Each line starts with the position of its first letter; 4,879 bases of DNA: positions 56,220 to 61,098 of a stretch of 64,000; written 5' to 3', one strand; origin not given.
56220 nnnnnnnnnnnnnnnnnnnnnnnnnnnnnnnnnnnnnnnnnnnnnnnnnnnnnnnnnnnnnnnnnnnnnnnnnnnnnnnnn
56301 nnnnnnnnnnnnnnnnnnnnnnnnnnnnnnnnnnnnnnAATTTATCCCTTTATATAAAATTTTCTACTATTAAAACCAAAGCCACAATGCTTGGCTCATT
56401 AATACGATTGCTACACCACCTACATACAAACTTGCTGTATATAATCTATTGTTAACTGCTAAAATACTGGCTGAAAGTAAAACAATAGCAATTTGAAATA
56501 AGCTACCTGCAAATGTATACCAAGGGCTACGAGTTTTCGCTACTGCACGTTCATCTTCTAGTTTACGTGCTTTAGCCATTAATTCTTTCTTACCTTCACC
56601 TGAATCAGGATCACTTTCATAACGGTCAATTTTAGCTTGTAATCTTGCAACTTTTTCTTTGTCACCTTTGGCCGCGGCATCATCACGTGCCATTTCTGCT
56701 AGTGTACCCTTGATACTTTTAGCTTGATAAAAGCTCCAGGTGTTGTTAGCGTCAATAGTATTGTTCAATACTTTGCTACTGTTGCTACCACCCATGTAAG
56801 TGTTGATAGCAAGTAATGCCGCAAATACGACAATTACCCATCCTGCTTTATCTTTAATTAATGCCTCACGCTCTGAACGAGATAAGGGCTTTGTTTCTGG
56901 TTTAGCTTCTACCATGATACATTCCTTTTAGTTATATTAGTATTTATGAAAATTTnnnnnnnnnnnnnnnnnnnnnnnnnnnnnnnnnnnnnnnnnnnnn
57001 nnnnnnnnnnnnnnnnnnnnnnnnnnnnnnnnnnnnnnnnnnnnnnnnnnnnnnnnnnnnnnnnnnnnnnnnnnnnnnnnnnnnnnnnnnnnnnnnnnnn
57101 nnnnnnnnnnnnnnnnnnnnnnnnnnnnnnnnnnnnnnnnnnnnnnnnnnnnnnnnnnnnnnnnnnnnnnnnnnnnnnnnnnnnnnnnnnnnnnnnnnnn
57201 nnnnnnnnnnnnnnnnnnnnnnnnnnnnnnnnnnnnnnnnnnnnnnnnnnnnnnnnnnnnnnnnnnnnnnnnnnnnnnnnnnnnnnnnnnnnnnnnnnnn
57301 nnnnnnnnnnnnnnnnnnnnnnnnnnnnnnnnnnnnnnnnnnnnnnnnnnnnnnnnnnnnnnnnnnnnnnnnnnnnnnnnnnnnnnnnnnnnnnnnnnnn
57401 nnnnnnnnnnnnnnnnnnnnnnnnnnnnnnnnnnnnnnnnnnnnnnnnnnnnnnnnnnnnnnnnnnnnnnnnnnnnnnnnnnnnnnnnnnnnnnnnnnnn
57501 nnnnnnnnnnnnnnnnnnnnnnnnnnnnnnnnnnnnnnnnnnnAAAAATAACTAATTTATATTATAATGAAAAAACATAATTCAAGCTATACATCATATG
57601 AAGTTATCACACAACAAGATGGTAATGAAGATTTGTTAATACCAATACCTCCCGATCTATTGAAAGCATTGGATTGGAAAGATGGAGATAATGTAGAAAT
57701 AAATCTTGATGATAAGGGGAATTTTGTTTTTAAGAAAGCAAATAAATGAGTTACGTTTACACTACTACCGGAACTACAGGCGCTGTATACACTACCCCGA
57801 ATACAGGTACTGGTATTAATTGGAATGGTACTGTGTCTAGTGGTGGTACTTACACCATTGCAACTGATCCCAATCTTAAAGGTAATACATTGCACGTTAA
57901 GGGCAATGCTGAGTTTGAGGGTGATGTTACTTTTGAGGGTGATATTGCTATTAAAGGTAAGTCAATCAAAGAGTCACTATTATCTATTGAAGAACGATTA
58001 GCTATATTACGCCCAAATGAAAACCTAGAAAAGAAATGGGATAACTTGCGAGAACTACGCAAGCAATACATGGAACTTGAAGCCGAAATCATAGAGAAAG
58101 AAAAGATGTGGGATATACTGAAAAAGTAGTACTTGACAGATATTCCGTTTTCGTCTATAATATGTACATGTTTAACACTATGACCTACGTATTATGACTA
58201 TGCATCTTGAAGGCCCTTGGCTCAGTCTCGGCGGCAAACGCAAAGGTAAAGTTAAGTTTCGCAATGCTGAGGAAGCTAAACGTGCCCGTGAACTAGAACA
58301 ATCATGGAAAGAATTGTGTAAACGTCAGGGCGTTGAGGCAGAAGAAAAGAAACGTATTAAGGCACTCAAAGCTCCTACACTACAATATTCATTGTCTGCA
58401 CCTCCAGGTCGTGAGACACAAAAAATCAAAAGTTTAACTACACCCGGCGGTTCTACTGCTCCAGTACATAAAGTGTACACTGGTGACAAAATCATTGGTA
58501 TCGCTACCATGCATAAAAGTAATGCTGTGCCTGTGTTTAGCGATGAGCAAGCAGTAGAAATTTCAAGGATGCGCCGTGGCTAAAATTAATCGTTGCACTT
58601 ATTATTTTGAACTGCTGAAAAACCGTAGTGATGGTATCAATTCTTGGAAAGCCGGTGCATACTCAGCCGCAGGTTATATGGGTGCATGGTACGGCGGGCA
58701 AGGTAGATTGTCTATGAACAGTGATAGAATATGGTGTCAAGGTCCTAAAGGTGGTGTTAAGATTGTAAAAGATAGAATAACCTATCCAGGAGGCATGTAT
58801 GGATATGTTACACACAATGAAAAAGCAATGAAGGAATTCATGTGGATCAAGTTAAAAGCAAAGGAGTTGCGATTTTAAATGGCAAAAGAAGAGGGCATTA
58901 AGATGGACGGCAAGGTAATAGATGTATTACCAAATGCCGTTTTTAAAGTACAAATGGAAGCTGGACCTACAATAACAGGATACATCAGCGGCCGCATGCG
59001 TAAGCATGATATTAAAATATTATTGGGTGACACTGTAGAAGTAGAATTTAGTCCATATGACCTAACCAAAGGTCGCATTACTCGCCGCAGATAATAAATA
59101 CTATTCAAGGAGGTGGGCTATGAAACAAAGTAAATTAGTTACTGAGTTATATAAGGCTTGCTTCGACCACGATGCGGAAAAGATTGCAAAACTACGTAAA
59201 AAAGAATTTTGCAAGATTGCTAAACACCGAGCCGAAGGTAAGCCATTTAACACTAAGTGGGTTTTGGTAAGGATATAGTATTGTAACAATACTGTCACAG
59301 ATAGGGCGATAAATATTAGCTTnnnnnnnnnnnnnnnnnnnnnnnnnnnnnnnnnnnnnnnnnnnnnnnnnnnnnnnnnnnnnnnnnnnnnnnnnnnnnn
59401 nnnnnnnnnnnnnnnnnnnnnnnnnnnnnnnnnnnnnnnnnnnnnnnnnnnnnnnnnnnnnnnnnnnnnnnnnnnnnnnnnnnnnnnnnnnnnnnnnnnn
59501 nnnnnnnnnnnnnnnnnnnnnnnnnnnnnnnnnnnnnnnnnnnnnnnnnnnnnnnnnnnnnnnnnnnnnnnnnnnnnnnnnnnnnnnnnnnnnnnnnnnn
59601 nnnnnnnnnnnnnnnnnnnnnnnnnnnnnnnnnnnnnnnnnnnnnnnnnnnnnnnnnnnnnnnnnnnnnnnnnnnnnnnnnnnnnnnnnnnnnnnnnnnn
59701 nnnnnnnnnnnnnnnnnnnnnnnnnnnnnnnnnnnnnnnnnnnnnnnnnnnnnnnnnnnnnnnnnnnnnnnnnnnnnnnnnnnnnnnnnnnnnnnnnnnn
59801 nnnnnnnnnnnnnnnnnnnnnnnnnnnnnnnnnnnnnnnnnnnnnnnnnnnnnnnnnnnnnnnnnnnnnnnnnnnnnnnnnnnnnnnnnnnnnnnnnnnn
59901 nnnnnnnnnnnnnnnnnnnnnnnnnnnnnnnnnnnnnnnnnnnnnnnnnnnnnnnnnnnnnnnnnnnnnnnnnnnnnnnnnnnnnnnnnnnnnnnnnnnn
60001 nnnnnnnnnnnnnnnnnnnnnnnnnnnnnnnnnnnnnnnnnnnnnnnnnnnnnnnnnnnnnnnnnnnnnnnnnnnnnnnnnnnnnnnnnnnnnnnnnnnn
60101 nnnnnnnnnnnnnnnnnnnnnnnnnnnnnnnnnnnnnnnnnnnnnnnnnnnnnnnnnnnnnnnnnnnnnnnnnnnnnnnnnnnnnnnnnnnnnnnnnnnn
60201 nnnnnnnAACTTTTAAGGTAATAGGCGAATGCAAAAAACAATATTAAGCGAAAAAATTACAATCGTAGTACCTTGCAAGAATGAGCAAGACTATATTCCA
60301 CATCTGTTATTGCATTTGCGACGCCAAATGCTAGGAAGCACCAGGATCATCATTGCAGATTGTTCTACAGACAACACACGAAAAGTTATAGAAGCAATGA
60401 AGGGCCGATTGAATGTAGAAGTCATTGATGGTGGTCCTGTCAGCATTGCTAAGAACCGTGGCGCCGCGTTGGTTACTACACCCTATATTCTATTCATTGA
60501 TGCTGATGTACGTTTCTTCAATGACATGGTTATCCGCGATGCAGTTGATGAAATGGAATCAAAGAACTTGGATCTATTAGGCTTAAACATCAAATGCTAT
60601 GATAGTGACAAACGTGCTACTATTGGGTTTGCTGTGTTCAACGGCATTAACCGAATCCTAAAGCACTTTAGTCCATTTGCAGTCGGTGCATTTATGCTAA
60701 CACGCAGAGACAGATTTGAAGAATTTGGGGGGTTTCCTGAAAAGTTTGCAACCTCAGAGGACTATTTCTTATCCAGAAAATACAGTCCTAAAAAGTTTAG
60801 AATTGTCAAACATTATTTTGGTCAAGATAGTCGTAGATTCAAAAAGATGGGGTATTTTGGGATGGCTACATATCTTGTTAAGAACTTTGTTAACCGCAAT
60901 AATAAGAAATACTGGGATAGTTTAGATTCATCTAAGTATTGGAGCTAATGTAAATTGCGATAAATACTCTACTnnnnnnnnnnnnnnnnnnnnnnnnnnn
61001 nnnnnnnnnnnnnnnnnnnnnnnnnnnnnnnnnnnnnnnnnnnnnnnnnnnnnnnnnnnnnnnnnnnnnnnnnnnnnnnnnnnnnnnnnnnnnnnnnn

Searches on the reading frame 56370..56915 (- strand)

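Call 63: search_protein_families(library=pfam, proteins=[window:56370-56915:-], max_evalue=0.001)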
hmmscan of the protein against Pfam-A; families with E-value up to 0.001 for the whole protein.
window:56370-56915:- (181 aa): 1 family
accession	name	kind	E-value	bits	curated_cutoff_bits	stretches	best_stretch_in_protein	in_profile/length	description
PF14235.11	DUF4337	-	4.2e-34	118.5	27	1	26-176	6-160/161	Domain of unknown function (DUF4337)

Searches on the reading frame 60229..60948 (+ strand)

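Call 63: search_protein_families(library=pfam, proteins=[window:60229-60948:+], max_evalue=0.001)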
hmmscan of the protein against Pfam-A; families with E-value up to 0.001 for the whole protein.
window:60229-60948:+ (239 aa): 5 families
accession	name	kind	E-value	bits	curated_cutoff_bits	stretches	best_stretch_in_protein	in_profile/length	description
PF00535.33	Glycos_transf_2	-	3.3e-18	66.6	23.3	1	11-165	1-166/168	Glycosyl transferase family 2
PF13641.12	Glyco_tranf_2_3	-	1e-09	39.2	27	1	10-195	3-204/230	Glycosyltransferase like family 2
PF10111.15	Glyco_tranf_2_2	-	9e-08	32.4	27.3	1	12-101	2-99/276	Glycosyltransferase like family 2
PF13632.12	Glyco_trans_2_3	-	1e-07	32.4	27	1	86-190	1-111/198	Glycosyl transferase family group 2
PF13506.12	Glyco_transf_21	-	3.7e-06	27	21.7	1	82-192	29-144/174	Glycosyl transferase family 21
